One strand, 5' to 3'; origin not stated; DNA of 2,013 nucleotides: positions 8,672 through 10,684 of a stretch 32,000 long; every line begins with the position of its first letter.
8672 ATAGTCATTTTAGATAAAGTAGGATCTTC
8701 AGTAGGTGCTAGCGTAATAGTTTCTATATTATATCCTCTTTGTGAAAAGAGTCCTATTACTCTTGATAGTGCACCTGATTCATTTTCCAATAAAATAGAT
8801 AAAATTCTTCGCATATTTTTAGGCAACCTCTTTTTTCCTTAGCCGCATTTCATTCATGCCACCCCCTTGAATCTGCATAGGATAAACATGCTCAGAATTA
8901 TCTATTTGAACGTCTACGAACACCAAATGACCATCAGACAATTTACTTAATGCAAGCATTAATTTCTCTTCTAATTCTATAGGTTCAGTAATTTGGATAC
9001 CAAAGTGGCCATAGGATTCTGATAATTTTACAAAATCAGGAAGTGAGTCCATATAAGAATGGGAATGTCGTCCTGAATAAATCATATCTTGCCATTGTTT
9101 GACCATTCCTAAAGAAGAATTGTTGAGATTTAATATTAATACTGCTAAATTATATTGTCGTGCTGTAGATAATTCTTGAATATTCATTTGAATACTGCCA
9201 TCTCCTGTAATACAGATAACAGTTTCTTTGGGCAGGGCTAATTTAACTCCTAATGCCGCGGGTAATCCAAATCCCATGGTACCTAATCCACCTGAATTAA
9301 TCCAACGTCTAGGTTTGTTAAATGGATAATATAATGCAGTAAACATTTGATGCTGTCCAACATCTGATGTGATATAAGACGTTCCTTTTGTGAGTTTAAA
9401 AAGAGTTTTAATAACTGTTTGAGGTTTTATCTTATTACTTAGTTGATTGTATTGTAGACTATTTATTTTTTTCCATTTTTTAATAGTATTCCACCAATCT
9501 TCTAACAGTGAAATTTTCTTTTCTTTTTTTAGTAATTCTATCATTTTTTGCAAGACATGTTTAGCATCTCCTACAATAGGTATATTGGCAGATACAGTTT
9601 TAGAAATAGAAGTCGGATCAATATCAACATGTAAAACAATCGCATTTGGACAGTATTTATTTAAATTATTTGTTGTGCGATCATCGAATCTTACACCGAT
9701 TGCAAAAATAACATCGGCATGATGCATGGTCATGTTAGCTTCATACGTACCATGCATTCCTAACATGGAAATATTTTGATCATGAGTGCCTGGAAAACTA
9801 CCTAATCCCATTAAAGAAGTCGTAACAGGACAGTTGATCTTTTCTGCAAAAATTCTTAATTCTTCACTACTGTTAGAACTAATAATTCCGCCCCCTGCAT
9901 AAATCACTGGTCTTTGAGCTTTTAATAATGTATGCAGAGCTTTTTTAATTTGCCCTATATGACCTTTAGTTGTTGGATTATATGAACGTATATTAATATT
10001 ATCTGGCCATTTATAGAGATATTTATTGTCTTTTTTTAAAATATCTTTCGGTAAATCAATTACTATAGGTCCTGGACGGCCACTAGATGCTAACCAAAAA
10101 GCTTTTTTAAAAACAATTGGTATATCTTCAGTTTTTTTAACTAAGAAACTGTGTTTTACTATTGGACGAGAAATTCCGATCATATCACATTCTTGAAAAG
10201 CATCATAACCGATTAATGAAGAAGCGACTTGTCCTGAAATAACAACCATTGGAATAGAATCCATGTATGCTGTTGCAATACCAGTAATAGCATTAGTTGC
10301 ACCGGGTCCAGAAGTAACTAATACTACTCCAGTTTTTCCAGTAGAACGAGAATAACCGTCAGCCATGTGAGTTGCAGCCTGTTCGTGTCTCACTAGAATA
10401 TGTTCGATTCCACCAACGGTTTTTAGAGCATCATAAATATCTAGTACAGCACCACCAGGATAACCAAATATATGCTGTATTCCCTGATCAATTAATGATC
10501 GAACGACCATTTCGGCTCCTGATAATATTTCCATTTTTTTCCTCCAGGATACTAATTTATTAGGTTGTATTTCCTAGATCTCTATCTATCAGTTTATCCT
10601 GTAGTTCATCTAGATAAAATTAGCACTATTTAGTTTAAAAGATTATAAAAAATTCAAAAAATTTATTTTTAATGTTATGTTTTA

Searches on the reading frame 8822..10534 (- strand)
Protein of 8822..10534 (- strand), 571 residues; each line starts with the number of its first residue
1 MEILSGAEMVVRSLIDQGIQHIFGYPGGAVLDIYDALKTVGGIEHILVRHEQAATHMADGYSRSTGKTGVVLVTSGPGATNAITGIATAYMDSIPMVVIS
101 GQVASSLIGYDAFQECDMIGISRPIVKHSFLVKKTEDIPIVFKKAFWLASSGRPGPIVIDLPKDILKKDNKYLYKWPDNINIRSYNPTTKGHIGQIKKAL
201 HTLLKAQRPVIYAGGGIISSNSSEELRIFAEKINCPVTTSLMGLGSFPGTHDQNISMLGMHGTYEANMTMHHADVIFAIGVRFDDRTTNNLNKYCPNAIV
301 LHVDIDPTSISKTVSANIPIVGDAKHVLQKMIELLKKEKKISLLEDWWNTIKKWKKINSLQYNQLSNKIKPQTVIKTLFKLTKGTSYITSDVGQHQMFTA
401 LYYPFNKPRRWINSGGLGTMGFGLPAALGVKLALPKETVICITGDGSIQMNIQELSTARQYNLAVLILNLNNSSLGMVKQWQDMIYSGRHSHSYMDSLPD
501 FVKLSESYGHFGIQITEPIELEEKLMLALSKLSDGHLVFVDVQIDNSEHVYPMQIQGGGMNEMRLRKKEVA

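Call 26: find_encoding_contigs(protein=window:8822-10534:-, flank=10000, max_places=10)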
Protein window:8822-10534:- (571 aa): 23 contigs read that carry it; 10 places shown.
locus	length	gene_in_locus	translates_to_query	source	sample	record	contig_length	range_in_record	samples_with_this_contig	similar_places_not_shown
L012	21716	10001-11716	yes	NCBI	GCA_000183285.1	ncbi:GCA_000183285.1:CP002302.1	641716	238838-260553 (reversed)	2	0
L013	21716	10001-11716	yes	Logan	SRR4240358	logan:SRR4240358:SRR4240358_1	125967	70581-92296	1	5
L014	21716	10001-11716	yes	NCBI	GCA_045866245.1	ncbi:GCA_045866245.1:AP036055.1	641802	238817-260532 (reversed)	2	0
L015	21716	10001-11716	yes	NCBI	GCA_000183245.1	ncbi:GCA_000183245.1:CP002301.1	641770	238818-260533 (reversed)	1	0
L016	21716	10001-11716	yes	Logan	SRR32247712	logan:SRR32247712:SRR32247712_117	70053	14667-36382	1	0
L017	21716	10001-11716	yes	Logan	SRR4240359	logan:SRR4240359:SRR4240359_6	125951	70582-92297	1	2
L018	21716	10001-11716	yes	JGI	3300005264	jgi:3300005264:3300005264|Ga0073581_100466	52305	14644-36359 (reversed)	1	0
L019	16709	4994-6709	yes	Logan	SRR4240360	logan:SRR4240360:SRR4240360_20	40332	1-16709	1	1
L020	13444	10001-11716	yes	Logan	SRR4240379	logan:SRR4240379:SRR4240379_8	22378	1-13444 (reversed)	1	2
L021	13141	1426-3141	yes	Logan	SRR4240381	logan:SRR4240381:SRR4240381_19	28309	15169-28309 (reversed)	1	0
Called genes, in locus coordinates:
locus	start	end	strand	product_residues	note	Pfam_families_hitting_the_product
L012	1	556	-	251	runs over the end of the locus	PF01255:Prenyltransf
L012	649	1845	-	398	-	PF02670:DXP_reductoisom, PF08436:DXP_redisom_C, PF13288:DXPR_C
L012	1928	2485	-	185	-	PF01765:RRF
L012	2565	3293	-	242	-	PF00696:AA_kinase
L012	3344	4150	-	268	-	PF00889:EF_TS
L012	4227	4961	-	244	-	PF00318:Ribosomal_S2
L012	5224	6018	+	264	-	PF00557:Peptidase_M24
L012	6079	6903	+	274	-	PF14805:THDPS_N_2, PF25084:LbH_EIF2B (weak), PF25087:GMPPB_C (faint), PF00132:Hexapep, PF14602:Hexapep_2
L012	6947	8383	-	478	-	PF00089:Trypsin, PF13365:Trypsin_2, PF00595:PDZ, PF13180:PDZ_2, PF17820:PDZ_6 (weak), PF00595:PDZ (weak), PF13180:PDZ_2 (weak), PF17820:PDZ_6 (weak)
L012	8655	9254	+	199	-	PF02424:ApbE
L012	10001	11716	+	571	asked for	PF02776:TPP_enzyme_N, PF00205:TPP_enzyme_M, PF02775:TPP_enzyme_C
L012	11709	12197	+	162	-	PF01842:ACT, PF22629:ACT_AHAS_ss, PF13710:ACT_5, PF10369:ALS_ss_C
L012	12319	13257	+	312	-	PF01795:Methyltransf_5, PF01728:FtsJ (weak)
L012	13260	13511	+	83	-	PF04999:FtsL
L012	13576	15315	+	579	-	PF03717:PBP_dimer, PF00905:Transpeptidase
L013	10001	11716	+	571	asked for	PF02776:TPP_enzyme_N, PF00205:TPP_enzyme_M, PF02775:TPP_enzyme_C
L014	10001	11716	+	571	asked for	PF02776:TPP_enzyme_N, PF00205:TPP_enzyme_M, PF02775:TPP_enzyme_C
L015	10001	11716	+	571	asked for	PF02776:TPP_enzyme_N, PF00205:TPP_enzyme_M, PF02775:TPP_enzyme_C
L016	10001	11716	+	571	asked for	PF02776:TPP_enzyme_N, PF00205:TPP_enzyme_M, PF02775:TPP_enzyme_C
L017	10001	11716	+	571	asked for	PF02776:TPP_enzyme_N, PF00205:TPP_enzyme_M, PF02775:TPP_enzyme_C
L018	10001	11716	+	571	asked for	PF02776:TPP_enzyme_N, PF00205:TPP_enzyme_M, PF02775:TPP_enzyme_C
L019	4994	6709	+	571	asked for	PF02776:TPP_enzyme_N, PF00205:TPP_enzyme_M, PF02775:TPP_enzyme_C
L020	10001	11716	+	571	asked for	PF02776:TPP_enzyme_N, PF00205:TPP_enzyme_M, PF02775:TPP_enzyme_C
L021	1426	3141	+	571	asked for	PF02776:TPP_enzyme_N, PF00205:TPP_enzyme_M, PF02775:TPP_enzyme_C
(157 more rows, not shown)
